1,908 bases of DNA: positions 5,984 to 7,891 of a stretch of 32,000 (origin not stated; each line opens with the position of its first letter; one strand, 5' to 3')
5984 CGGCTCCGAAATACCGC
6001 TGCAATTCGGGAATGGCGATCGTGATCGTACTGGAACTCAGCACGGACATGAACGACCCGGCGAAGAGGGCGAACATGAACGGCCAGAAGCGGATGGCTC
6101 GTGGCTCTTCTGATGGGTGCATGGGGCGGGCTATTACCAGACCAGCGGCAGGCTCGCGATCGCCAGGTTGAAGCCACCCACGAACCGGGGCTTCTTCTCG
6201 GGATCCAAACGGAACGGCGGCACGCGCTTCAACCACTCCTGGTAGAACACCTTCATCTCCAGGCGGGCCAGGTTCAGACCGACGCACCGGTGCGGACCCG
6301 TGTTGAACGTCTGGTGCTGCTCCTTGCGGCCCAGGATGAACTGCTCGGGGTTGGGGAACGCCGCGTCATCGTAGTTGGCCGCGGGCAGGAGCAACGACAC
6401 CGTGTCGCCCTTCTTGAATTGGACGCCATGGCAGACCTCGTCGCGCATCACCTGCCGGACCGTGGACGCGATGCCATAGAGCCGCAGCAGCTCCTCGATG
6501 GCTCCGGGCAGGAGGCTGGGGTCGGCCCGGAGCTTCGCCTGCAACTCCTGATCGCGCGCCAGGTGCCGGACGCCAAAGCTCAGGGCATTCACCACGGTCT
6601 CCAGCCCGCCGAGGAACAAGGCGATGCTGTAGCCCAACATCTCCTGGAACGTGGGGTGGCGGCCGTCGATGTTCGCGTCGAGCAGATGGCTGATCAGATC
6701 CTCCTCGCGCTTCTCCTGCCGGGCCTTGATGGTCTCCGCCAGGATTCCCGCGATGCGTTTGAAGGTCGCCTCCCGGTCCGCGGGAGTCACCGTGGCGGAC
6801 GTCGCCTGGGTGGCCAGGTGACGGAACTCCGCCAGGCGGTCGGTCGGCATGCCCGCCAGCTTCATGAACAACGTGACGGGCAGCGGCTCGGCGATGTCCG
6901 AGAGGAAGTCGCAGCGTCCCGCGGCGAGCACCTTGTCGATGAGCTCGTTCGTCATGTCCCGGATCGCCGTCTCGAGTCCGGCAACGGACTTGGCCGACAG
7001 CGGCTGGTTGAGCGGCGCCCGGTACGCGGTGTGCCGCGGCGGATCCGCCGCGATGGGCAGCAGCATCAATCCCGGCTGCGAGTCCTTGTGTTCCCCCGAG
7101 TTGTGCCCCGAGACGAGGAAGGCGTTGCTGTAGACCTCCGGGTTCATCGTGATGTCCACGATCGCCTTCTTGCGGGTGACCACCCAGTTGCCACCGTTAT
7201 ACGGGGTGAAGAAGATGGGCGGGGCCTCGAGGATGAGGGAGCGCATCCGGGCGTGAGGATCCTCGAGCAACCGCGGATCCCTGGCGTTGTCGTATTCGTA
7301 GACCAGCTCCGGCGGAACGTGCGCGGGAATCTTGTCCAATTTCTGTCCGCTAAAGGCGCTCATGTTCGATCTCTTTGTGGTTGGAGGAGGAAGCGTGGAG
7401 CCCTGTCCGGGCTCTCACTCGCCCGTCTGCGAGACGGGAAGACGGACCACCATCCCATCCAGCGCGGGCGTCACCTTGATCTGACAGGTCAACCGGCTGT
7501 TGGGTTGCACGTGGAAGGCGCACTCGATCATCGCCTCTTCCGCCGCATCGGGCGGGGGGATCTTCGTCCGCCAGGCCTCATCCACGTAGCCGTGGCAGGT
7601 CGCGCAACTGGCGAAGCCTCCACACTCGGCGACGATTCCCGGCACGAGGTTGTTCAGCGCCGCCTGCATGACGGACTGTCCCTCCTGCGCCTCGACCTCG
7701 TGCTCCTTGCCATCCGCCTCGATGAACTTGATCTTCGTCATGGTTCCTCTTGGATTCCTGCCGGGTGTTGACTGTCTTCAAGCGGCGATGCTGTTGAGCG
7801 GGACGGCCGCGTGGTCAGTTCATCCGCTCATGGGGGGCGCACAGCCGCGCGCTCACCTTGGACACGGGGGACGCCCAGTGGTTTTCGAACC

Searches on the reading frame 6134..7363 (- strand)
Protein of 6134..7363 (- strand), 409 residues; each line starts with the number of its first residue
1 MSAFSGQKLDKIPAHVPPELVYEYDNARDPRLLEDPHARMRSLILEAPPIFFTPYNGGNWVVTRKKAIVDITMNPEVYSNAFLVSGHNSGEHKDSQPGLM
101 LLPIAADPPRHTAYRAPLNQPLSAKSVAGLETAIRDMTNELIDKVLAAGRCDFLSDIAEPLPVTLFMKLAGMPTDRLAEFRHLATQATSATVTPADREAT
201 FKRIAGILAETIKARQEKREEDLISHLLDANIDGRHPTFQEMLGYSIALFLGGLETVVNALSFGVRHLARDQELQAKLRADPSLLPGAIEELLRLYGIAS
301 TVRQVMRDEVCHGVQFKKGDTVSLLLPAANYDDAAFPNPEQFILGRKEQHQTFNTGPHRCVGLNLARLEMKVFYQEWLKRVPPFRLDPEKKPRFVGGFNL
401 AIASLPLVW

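Call 4: search_protein_families(library=pfam, proteins=[window:6134-7363:-], max_evalue=0.01)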
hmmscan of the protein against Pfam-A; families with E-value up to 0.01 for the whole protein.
window:6134-7363:- (409 aa): 1 family
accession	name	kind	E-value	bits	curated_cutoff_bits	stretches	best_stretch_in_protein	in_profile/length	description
PF00067.27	p450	-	1.2e-27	97.2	22.8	1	208-380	220-431/462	Cytochrome P450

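Call 6: search_protein_families(library=ncbifam, proteins=[window:6134-7363:-], max_evalue=0.001)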
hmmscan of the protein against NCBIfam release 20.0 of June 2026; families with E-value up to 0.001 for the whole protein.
window:6134-7363:- (409 aa): 7 families
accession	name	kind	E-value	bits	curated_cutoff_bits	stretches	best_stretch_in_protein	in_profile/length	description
NF045816.1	PentlenlactSyn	equivalog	1.1e-28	100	700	1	108-387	88-372/396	pentalenolactone synthase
TIGR04538.1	P450_cycloAA_1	subfamily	1.5e-28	99.8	500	1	111-389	77-374/395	cytochrome P450, cyclodipeptide synthase-associated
NF041177.1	Cyp119_Thmprot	equivalog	3.3e-27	95.2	680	1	104-381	69-340/368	cytochrome P450 Cyp119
NF041802.1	P450_SolI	exception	1.3e-24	86.4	850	1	104-384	110-398/424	solanimycin biosynthesis cytochrome P450 SolI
TIGR04515.1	P450_rel_GT_act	subfamily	9.7e-22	77.8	343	1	35-371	32-349/386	P450-derived glycosyltransferase activator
TIGR04458.1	CYP450_TxtE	equivalog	4.9e-21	74.8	500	1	106-388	87-382/403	4-nitrotryptophan synthase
NF050147.1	aminopyruv_ApyO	equivalog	2.3e-05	23.3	525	1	181-373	169-385/444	RiPP biosynthesis cytochrome P450 ApyO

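Call 27: search_solved_structures(query=window:6134-7363:-, max_evalue=1e-20)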
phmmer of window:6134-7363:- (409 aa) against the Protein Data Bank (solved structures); distinct sequences matched with E-value up to 1e-20: 304 (the best 60 are shown).
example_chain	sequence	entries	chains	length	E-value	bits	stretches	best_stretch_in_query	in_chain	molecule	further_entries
5kyo_A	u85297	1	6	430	1.6e-73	251.5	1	6-405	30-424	CYP101J2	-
4dxy_A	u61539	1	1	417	1.2e-67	232.2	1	12-409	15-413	Cytochrome P450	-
3nv5_A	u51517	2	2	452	2.1e-67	231.4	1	12-409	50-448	Cytochrome P450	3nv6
6wgw_A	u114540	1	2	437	5.8e-67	229.9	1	13-409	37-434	Cytochrome P450 101D1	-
3lxh_A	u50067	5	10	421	1.3e-66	228.7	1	13-409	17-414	Cytochrome P450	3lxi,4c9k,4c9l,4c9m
4c9n_A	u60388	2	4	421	2.5e-66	227.8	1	13-409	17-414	CYTOCHROME P450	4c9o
4c9p_A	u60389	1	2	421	6.6e-66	226.4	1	13-409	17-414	CYTOCHROME P450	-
2h7r_A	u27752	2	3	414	5.1e-58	200.5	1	7-409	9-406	Cytochrome P450-cam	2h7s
2gqx_A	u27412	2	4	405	7.5e-58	199.9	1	10-409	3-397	Cytochrome P450-cam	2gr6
6we6_A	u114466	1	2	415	9e-58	199.6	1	7-409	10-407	Camphor 5-monooxygenase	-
6wfl_A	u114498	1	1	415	1.1e-57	199.3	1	7-409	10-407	Camphor 5-monooxygenase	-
4ek1_A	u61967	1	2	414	1.2e-57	199.2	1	7-409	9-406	Camphor 5-monooxygenase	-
6wpl_A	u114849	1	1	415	1.2e-57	199.2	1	6-409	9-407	Cytochrome P-450cam, subunit of camphor 5-monooxygenase system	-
5wk7_A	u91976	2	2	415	1.3e-57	199.1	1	7-409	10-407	Camphor 5-monooxygenase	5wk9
1j51_A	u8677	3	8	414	1.5e-57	198.9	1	7-409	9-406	CYTOCHROME P450CAM | Cytochrome P450-cam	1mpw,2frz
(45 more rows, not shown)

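Call 55: search_solved_structures(query=window:6134-7363:-, max_evalue=1e-65, show_alignments=1)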
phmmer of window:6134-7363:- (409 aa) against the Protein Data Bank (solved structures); distinct sequences matched with E-value up to 1e-65: 7.
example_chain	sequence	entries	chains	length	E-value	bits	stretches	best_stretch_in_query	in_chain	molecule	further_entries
5kyo_A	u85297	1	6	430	1.6e-73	251.5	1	6-405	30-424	CYP101J2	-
4dxy_A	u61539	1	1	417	1.2e-67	232.2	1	12-409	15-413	Cytochrome P450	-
3nv5_A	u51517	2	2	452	2.1e-67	231.4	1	12-409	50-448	Cytochrome P450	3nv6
6wgw_A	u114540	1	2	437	5.8e-67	229.9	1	13-409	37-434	Cytochrome P450 101D1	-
3lxh_A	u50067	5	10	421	1.3e-66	228.7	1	13-409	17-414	Cytochrome P450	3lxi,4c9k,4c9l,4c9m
4c9n_A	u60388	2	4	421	2.5e-66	227.8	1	13-409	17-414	CYTOCHROME P450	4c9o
4c9p_A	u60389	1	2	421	6.6e-66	226.4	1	13-409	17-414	CYTOCHROME P450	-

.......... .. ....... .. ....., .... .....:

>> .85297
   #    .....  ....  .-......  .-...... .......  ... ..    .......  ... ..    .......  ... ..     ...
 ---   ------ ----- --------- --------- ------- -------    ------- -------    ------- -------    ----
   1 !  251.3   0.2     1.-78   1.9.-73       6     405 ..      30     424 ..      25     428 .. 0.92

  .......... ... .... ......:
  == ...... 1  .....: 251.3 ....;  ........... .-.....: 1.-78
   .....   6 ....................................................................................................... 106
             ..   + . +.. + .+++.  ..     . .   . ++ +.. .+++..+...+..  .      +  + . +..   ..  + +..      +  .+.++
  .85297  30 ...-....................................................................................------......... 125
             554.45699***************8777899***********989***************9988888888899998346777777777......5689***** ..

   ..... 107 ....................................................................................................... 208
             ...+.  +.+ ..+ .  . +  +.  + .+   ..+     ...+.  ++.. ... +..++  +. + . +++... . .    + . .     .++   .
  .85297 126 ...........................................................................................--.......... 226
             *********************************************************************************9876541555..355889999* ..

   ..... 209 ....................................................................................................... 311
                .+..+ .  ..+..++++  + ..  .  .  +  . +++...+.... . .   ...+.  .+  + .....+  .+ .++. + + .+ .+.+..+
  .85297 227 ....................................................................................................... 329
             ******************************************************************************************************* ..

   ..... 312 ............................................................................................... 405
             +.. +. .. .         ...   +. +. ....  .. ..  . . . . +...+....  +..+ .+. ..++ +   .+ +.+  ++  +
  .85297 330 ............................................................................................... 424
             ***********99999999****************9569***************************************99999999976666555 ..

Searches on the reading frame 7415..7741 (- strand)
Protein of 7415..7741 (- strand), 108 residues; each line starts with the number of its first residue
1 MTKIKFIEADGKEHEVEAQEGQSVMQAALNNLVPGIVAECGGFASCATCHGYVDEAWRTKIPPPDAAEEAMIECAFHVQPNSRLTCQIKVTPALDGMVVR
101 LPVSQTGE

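Call 4: search_protein_families(library=pfam, proteins=[window:7415-7741:-], max_evalue=0.01)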
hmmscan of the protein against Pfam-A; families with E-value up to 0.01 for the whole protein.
window:7415-7741:- (108 aa): 1 family
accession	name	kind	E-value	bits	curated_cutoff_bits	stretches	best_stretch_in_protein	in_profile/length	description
PF00111.32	Fer2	-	5.6e-12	45.9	21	1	8-91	2-77/77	2Fe-2S iron-sulfur cluster binding domain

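Call 6: search_protein_families(library=ncbifam, proteins=[window:7415-7741:-], max_evalue=0.001)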
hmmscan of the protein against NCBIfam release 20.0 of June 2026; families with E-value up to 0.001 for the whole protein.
window:7415-7741:- (108 aa): 2 families
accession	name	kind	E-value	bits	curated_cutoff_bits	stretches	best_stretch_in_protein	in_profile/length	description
TIGR02007.1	fdx_isc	equivalog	4.4e-11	42.9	132.1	1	15-102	17-100/110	ISC system 2Fe-2S type ferredoxin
TIGR01941.1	nqrF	equivalog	2.3e-05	23.5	295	1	9-94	37-116/405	NADH:ubiquinone reductase (Na(+)-transporting) subunit F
